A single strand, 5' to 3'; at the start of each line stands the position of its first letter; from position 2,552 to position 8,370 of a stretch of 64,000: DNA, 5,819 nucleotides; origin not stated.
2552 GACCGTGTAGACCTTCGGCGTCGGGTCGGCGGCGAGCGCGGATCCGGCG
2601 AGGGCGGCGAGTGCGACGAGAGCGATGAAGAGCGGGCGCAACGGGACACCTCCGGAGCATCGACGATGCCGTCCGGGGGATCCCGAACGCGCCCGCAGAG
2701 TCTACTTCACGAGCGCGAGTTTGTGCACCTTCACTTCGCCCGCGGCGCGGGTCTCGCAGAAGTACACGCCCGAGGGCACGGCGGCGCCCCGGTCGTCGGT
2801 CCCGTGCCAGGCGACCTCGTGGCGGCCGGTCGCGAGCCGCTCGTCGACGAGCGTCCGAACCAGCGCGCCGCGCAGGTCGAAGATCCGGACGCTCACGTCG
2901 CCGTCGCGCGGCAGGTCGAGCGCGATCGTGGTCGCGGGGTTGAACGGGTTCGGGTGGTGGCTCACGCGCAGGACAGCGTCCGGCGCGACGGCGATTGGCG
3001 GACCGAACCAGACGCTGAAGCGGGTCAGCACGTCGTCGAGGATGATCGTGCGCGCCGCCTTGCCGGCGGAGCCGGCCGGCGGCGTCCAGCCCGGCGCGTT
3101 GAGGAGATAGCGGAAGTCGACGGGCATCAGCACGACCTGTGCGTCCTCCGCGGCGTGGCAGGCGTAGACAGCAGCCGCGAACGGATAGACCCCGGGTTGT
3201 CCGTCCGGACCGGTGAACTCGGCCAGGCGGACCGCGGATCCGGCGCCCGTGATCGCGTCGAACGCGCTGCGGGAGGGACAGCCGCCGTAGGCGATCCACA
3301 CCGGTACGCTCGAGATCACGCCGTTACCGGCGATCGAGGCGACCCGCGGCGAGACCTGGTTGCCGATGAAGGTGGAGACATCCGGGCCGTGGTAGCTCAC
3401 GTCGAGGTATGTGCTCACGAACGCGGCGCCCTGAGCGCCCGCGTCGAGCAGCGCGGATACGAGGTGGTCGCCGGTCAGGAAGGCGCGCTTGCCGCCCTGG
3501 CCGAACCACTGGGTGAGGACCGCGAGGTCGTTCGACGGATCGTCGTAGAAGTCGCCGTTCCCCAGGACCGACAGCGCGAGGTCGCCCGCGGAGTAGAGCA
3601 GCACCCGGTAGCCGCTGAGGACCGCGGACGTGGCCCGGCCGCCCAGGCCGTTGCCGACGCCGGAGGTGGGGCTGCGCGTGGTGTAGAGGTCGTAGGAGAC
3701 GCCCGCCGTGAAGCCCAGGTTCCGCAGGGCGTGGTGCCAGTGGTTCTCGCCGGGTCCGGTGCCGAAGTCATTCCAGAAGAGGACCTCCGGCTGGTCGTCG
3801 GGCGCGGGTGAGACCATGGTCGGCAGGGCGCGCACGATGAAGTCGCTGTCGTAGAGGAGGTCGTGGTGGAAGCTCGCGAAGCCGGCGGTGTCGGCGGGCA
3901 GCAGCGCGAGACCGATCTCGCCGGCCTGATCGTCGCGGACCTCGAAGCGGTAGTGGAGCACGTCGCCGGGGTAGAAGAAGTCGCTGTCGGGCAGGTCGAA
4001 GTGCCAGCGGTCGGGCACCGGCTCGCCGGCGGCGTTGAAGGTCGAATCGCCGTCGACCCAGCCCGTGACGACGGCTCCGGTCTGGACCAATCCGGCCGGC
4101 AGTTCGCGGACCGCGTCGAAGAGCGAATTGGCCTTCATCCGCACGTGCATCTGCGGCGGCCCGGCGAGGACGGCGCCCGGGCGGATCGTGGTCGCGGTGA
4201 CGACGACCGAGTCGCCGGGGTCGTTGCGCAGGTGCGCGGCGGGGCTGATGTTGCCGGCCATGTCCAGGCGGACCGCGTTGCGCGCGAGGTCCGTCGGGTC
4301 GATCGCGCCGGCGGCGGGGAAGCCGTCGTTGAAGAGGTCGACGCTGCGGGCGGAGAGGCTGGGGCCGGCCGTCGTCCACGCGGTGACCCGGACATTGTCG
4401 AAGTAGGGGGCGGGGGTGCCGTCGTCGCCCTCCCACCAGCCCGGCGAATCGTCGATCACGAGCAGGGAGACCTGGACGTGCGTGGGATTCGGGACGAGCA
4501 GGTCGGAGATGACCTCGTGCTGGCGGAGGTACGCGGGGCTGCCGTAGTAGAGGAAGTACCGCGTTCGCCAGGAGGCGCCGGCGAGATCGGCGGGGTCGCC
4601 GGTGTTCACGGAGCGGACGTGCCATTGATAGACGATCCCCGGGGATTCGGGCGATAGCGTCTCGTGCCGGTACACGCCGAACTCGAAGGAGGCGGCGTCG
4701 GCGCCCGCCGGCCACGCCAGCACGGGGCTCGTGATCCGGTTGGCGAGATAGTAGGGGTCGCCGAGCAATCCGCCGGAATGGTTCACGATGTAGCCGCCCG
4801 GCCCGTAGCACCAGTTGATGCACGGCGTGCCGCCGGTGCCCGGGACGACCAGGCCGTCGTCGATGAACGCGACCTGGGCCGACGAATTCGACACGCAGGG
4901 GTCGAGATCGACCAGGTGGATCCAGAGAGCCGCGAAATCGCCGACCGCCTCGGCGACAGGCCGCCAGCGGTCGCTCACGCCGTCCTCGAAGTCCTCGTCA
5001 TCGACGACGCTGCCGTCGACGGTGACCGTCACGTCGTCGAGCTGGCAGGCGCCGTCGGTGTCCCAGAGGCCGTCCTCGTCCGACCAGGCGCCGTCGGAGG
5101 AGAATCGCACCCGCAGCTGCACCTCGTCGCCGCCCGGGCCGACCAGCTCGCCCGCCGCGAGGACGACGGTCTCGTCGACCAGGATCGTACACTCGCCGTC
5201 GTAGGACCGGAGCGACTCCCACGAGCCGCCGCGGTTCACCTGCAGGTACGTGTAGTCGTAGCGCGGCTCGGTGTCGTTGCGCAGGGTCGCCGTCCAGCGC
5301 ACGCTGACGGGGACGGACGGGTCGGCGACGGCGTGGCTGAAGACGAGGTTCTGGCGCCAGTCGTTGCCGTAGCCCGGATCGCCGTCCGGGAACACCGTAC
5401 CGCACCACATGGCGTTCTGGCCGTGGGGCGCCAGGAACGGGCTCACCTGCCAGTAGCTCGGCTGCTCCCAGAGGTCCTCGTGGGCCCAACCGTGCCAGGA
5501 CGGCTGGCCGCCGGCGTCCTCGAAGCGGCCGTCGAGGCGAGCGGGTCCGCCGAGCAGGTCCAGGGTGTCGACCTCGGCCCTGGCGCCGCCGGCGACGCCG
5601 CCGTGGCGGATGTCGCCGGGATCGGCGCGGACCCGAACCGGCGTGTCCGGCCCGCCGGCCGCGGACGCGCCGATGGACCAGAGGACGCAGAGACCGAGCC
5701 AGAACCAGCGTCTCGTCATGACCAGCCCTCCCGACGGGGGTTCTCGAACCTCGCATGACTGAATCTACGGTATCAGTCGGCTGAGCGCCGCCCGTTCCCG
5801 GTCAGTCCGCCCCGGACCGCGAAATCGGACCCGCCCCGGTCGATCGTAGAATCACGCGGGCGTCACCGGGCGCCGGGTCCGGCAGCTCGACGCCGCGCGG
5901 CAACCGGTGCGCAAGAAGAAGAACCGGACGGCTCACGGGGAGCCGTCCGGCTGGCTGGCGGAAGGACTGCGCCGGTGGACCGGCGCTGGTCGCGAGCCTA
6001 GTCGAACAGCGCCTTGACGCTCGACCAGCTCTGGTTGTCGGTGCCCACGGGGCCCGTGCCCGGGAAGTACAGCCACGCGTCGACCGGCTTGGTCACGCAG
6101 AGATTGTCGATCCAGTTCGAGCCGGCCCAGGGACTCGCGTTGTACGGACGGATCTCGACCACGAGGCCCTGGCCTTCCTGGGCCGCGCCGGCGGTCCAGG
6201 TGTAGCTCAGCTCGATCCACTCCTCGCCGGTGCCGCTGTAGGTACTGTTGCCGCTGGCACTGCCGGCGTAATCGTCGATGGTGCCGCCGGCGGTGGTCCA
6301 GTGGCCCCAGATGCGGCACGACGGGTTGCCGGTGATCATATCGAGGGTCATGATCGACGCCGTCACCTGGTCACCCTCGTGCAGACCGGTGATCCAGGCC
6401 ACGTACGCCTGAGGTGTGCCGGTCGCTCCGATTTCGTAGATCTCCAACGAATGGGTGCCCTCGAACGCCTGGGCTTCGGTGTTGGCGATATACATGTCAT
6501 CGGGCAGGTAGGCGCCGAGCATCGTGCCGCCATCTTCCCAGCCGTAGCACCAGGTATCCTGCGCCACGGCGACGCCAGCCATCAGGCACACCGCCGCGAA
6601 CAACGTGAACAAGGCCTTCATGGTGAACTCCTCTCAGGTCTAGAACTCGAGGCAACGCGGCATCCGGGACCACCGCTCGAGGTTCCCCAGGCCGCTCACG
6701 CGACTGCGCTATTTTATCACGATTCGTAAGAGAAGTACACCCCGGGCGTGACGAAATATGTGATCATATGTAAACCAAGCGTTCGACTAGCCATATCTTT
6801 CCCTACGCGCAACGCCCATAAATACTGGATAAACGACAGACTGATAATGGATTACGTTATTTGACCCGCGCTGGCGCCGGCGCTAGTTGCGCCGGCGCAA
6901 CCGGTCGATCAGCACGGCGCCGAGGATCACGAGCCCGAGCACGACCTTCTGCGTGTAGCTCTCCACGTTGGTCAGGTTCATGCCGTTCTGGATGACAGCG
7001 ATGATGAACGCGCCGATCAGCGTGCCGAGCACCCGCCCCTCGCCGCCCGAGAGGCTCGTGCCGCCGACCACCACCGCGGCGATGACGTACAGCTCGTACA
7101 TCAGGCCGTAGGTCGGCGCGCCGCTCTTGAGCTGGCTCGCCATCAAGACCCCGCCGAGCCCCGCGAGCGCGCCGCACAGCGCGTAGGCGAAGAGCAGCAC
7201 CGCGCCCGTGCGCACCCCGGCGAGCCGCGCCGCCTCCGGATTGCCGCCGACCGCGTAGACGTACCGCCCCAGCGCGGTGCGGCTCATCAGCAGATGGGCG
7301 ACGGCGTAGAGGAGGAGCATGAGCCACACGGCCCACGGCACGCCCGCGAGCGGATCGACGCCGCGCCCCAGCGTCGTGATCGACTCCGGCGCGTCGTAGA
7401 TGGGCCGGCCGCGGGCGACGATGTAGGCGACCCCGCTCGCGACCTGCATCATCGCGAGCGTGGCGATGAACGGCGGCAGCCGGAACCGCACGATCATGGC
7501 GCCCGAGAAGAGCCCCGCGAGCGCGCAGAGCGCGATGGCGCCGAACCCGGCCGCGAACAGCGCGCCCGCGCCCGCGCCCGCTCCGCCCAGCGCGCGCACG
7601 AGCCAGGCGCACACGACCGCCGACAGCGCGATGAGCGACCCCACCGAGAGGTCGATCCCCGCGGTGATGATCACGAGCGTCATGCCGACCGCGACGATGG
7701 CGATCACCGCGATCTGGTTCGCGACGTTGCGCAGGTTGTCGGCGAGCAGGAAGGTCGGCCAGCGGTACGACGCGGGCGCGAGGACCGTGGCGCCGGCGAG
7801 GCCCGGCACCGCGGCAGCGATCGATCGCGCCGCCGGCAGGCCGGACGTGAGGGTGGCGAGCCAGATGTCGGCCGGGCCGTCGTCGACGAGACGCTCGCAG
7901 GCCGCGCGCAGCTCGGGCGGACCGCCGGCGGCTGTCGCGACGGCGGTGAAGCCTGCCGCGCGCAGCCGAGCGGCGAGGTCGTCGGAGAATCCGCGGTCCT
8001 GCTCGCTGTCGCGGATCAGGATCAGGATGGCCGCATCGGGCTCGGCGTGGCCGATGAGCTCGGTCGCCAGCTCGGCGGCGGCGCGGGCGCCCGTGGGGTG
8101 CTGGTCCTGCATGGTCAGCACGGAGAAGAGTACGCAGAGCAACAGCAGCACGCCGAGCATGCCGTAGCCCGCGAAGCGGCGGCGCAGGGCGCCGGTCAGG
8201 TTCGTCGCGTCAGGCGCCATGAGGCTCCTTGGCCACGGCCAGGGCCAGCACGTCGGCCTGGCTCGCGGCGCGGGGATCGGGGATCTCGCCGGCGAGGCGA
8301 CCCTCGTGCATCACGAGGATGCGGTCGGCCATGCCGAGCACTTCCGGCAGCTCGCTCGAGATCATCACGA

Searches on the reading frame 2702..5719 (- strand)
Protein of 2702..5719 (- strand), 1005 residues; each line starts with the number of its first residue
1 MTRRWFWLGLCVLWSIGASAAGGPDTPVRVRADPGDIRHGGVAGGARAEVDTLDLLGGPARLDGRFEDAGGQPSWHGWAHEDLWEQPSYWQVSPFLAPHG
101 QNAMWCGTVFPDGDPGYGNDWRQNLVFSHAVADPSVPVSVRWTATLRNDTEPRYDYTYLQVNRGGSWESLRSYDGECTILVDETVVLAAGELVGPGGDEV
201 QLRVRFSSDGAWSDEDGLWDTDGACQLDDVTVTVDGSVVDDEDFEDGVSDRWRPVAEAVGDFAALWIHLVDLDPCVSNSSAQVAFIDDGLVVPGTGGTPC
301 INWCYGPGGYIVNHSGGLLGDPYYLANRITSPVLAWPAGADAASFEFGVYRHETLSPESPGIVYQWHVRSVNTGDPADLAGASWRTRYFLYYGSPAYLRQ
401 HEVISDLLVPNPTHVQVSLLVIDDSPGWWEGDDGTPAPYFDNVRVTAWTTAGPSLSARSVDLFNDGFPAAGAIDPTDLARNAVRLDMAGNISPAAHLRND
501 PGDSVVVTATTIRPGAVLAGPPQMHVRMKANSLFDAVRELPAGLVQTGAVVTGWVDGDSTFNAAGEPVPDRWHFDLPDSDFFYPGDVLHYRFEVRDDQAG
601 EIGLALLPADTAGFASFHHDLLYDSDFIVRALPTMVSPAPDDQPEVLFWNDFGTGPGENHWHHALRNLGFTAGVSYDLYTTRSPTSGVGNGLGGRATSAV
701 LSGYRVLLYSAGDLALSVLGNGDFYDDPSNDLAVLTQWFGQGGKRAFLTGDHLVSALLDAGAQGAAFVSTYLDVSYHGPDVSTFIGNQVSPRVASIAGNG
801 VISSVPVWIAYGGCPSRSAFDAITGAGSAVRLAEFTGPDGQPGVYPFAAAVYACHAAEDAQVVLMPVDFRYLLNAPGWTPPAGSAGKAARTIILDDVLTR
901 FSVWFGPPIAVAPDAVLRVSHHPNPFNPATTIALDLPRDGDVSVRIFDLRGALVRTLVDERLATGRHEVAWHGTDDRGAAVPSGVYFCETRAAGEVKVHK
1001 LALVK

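Call 51: search_protein_families(library=pfam, proteins=[window:2702-5719:-], max_evalue=0.00001)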
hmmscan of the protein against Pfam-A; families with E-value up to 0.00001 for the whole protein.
window:2702-5719:- (1005 aa): 1 family
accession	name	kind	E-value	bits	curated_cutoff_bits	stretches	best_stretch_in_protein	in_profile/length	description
PF13860.13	FlgD_ig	-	5.8e-09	36.2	27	1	932-986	14-69/79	FlgD Ig-like domain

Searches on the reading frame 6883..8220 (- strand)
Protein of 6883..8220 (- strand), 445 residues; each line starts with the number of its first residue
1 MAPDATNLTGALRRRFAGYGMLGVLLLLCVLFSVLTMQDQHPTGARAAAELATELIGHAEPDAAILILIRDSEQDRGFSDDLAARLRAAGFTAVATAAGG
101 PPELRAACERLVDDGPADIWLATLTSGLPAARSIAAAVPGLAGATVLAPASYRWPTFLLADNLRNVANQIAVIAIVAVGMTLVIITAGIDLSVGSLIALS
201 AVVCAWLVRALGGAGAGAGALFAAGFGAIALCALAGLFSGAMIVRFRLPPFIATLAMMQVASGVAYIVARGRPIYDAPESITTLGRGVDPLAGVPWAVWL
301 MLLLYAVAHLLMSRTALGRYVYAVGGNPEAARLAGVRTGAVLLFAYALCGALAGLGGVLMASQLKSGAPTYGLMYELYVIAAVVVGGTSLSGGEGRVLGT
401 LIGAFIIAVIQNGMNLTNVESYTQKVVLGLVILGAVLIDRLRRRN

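Call 51: search_protein_families(library=pfam, proteins=[window:6883-8220:-], max_evalue=0.00001)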
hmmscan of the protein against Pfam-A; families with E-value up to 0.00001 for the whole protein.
window:6883-8220:- (445 aa): 1 family
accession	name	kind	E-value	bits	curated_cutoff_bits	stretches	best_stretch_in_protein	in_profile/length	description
PF02653.21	BPD_transp_2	-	1.8e-42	145.8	26.8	1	163-435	2-268/269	Branched-chain amino acid transport system / permease component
